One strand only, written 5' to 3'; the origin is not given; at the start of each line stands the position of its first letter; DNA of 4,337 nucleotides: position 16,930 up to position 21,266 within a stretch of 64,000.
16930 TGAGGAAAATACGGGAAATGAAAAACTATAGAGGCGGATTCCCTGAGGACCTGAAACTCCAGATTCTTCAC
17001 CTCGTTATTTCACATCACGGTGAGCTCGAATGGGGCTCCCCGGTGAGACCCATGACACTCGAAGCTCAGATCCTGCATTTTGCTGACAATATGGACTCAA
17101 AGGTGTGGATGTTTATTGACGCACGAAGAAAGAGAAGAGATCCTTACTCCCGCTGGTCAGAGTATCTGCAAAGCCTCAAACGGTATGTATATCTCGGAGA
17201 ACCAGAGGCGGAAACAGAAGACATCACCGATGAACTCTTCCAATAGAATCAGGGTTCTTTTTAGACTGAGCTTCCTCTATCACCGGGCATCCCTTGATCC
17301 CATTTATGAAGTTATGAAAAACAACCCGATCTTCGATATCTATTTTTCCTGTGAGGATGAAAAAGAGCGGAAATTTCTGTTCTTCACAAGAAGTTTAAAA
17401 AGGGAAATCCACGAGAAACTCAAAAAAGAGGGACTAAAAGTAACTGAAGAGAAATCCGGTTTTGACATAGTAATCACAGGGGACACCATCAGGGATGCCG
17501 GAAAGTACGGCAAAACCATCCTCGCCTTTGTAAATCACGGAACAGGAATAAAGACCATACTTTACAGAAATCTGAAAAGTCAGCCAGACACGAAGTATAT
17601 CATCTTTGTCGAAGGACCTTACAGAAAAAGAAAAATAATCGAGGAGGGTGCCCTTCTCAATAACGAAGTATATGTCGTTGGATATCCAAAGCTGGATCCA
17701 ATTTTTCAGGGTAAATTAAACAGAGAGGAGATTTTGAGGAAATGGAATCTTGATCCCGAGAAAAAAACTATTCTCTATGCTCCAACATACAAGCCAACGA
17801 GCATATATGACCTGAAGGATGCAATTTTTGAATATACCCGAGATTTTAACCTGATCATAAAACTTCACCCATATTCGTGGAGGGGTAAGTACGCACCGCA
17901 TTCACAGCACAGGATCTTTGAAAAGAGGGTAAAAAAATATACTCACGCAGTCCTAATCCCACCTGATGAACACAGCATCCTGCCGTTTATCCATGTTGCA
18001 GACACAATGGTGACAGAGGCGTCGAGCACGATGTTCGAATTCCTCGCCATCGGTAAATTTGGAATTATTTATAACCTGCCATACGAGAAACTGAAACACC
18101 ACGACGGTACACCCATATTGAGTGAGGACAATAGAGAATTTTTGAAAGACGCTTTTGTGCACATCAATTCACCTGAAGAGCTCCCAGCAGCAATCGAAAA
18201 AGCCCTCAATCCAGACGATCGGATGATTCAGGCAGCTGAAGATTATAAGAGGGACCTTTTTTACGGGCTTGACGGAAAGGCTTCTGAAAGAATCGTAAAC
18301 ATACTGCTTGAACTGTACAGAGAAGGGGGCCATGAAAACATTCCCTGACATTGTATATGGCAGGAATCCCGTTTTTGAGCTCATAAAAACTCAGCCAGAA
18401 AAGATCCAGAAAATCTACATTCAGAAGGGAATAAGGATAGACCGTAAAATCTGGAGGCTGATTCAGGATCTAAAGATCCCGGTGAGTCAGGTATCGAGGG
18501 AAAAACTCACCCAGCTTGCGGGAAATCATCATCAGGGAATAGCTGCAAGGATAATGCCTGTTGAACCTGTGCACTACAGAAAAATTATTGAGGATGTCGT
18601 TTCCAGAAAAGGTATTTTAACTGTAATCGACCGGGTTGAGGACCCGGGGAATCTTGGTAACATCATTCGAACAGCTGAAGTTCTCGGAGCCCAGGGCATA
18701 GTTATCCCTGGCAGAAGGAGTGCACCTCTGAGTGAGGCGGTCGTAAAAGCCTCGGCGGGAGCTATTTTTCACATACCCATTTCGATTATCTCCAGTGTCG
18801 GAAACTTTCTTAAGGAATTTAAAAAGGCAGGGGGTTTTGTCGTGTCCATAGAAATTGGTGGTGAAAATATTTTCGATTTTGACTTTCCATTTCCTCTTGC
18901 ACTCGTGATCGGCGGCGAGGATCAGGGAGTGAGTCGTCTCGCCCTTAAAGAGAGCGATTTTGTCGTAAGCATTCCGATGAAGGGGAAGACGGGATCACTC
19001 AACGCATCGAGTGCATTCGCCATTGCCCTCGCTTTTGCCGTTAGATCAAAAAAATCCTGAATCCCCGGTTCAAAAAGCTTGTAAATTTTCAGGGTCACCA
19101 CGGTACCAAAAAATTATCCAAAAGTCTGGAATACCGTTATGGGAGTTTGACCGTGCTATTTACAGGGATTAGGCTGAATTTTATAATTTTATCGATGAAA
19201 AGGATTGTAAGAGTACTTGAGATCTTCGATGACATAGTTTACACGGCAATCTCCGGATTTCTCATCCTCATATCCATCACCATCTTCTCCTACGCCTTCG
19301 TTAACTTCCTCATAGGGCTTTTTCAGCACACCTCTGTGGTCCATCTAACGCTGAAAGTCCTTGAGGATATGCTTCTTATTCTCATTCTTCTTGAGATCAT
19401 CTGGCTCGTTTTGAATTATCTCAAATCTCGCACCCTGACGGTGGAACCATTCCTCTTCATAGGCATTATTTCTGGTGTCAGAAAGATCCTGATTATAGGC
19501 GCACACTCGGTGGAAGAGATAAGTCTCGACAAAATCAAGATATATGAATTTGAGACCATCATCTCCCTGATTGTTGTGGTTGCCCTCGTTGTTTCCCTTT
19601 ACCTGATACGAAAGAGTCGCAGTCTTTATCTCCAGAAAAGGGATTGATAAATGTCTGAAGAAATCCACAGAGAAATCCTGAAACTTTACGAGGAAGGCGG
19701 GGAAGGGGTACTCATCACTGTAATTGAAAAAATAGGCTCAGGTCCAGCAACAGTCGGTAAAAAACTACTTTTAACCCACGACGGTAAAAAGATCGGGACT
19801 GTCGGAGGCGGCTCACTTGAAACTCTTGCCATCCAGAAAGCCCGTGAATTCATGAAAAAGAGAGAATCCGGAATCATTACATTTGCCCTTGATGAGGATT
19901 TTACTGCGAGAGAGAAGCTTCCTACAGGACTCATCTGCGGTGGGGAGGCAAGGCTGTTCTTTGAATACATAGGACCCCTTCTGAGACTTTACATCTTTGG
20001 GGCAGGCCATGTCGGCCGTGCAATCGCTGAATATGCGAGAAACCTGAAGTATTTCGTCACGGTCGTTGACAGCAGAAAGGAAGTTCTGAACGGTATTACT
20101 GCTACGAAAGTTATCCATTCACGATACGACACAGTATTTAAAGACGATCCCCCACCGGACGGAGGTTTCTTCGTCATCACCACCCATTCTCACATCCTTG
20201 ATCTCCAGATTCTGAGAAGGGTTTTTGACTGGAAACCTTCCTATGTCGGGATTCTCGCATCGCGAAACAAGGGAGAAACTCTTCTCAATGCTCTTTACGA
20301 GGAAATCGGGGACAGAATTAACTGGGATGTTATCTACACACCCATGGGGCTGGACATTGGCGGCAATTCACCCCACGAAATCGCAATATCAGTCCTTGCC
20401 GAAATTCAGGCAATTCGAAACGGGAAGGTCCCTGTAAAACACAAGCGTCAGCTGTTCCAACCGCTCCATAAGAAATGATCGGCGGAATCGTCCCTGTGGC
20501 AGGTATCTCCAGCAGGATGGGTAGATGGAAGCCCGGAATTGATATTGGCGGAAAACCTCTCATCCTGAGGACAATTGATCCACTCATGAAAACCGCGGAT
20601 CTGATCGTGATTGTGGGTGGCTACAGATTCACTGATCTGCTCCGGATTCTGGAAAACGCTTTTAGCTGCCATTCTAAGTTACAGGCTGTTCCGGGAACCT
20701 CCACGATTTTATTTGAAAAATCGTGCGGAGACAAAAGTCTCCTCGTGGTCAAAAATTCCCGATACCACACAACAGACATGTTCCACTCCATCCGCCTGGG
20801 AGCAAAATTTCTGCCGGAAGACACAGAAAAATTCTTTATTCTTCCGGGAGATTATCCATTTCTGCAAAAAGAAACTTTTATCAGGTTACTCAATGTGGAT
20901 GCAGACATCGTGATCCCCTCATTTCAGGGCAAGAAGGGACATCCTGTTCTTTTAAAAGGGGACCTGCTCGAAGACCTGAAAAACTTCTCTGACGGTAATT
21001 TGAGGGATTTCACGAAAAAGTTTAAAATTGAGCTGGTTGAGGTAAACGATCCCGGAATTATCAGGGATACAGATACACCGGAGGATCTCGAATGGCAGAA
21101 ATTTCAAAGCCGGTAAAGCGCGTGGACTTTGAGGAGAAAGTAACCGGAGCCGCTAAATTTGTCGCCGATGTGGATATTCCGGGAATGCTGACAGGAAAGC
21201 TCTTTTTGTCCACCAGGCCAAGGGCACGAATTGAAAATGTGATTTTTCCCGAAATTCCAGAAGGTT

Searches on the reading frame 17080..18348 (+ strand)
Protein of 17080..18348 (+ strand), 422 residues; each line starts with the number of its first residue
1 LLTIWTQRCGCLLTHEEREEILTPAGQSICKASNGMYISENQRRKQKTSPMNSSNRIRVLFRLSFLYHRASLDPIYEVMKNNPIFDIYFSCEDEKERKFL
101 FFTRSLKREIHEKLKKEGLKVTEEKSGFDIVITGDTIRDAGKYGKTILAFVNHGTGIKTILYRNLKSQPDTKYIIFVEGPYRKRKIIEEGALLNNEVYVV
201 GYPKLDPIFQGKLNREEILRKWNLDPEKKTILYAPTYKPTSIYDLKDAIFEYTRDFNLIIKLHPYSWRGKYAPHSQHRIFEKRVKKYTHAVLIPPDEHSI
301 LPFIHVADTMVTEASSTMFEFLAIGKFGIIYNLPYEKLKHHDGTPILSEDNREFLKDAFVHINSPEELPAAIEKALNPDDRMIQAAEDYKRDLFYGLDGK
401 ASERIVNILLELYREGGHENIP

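Call 38: search_protein_families(library=pfam, proteins=[window:17080-18348:+], max_evalue=0.00001)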
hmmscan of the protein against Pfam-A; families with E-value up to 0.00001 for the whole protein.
window:17080-18348:+ (422 aa): 1 family
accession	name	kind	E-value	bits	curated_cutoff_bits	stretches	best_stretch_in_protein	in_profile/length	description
PF04464.20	Glyphos_transf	-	3.6e-17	62.8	22.1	1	186-410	148-366/367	CDP-Glycerol:Poly(glycerophosphate) glycerophosphotransferase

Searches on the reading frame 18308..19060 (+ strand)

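Call 64: search_protein_families(library=pfam, proteins=[window:18308-19060:+], max_evalue=0.00001)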
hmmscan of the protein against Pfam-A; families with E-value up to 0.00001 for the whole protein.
window:18308-19060:+ (250 aa): 2 families
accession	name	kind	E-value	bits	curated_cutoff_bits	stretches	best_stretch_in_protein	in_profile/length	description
PF00588.24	SpoU_methylase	-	1.9e-38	132.2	29.7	1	105-241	4-141/142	SpoU rRNA Methylase family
PF08032.17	SpoU_sub_bind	-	5.6e-18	65.5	22.8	1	15-87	1-75/76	RNA 2'-O ribose methyltransferase substrate binding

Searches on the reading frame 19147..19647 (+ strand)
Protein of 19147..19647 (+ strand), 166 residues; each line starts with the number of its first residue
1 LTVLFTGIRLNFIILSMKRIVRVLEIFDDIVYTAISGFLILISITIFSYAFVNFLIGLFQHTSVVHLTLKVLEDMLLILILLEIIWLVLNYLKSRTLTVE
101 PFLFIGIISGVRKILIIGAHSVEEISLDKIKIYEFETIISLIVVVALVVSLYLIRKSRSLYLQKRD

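Call 64: search_protein_families(library=pfam, proteins=[window:19147-19647:+], max_evalue=0.00001)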
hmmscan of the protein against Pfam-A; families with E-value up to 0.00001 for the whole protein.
window:19147-19647:+ (166 aa): 1 family
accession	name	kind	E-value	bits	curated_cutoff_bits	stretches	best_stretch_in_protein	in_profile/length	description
PF06146.17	PsiE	-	4e-10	40.4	23.9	1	37-158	4-121/122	Phosphate-starvation-inducible E family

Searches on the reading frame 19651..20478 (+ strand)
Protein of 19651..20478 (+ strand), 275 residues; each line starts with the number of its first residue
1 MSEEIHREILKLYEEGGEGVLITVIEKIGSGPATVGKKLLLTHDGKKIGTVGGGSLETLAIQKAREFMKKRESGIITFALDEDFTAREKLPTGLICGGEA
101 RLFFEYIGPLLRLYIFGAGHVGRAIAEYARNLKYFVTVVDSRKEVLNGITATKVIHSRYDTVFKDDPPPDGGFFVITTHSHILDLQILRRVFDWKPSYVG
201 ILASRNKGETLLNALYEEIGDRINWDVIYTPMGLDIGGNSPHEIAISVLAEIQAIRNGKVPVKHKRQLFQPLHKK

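Call 4: search_protein_families(library=pfam, proteins=[window:19651-20478:+], max_evalue=0.01)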
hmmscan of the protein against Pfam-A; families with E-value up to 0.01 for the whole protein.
window:19651-20478:+ (275 aa): 3 families
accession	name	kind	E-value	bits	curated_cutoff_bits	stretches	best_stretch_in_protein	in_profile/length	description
PF13478.12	XdhC_C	-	7.2e-31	107.7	29.7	1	113-252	1-125/125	XdhC Rossmann domain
PF02625.21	XdhC_CoxI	-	3e-16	59.5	24.3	1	13-78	2-67/68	XdhC and CoxI family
PF22660.2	RS_preATP-grasp-like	-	0.00034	21.4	27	0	114-161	5-52/98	Ribonucleotide synthetase preATP-grasp domain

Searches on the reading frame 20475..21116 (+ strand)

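Call 4: search_protein_families(library=pfam, proteins=[window:20475-21116:+], max_evalue=0.01)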
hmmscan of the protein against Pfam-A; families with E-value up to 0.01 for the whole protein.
window:20475-21116:+ (213 aa): 2 families
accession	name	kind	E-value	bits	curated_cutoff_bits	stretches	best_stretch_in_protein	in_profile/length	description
PF12804.13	NTP_transf_3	-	5.5e-24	85.6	27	1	4-181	1-155/160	MobA-like NTP transferase domain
PF20202.4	DUF6564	-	0.00041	20.5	25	0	31-64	19-51/230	Domain of unknown function (DUF6564)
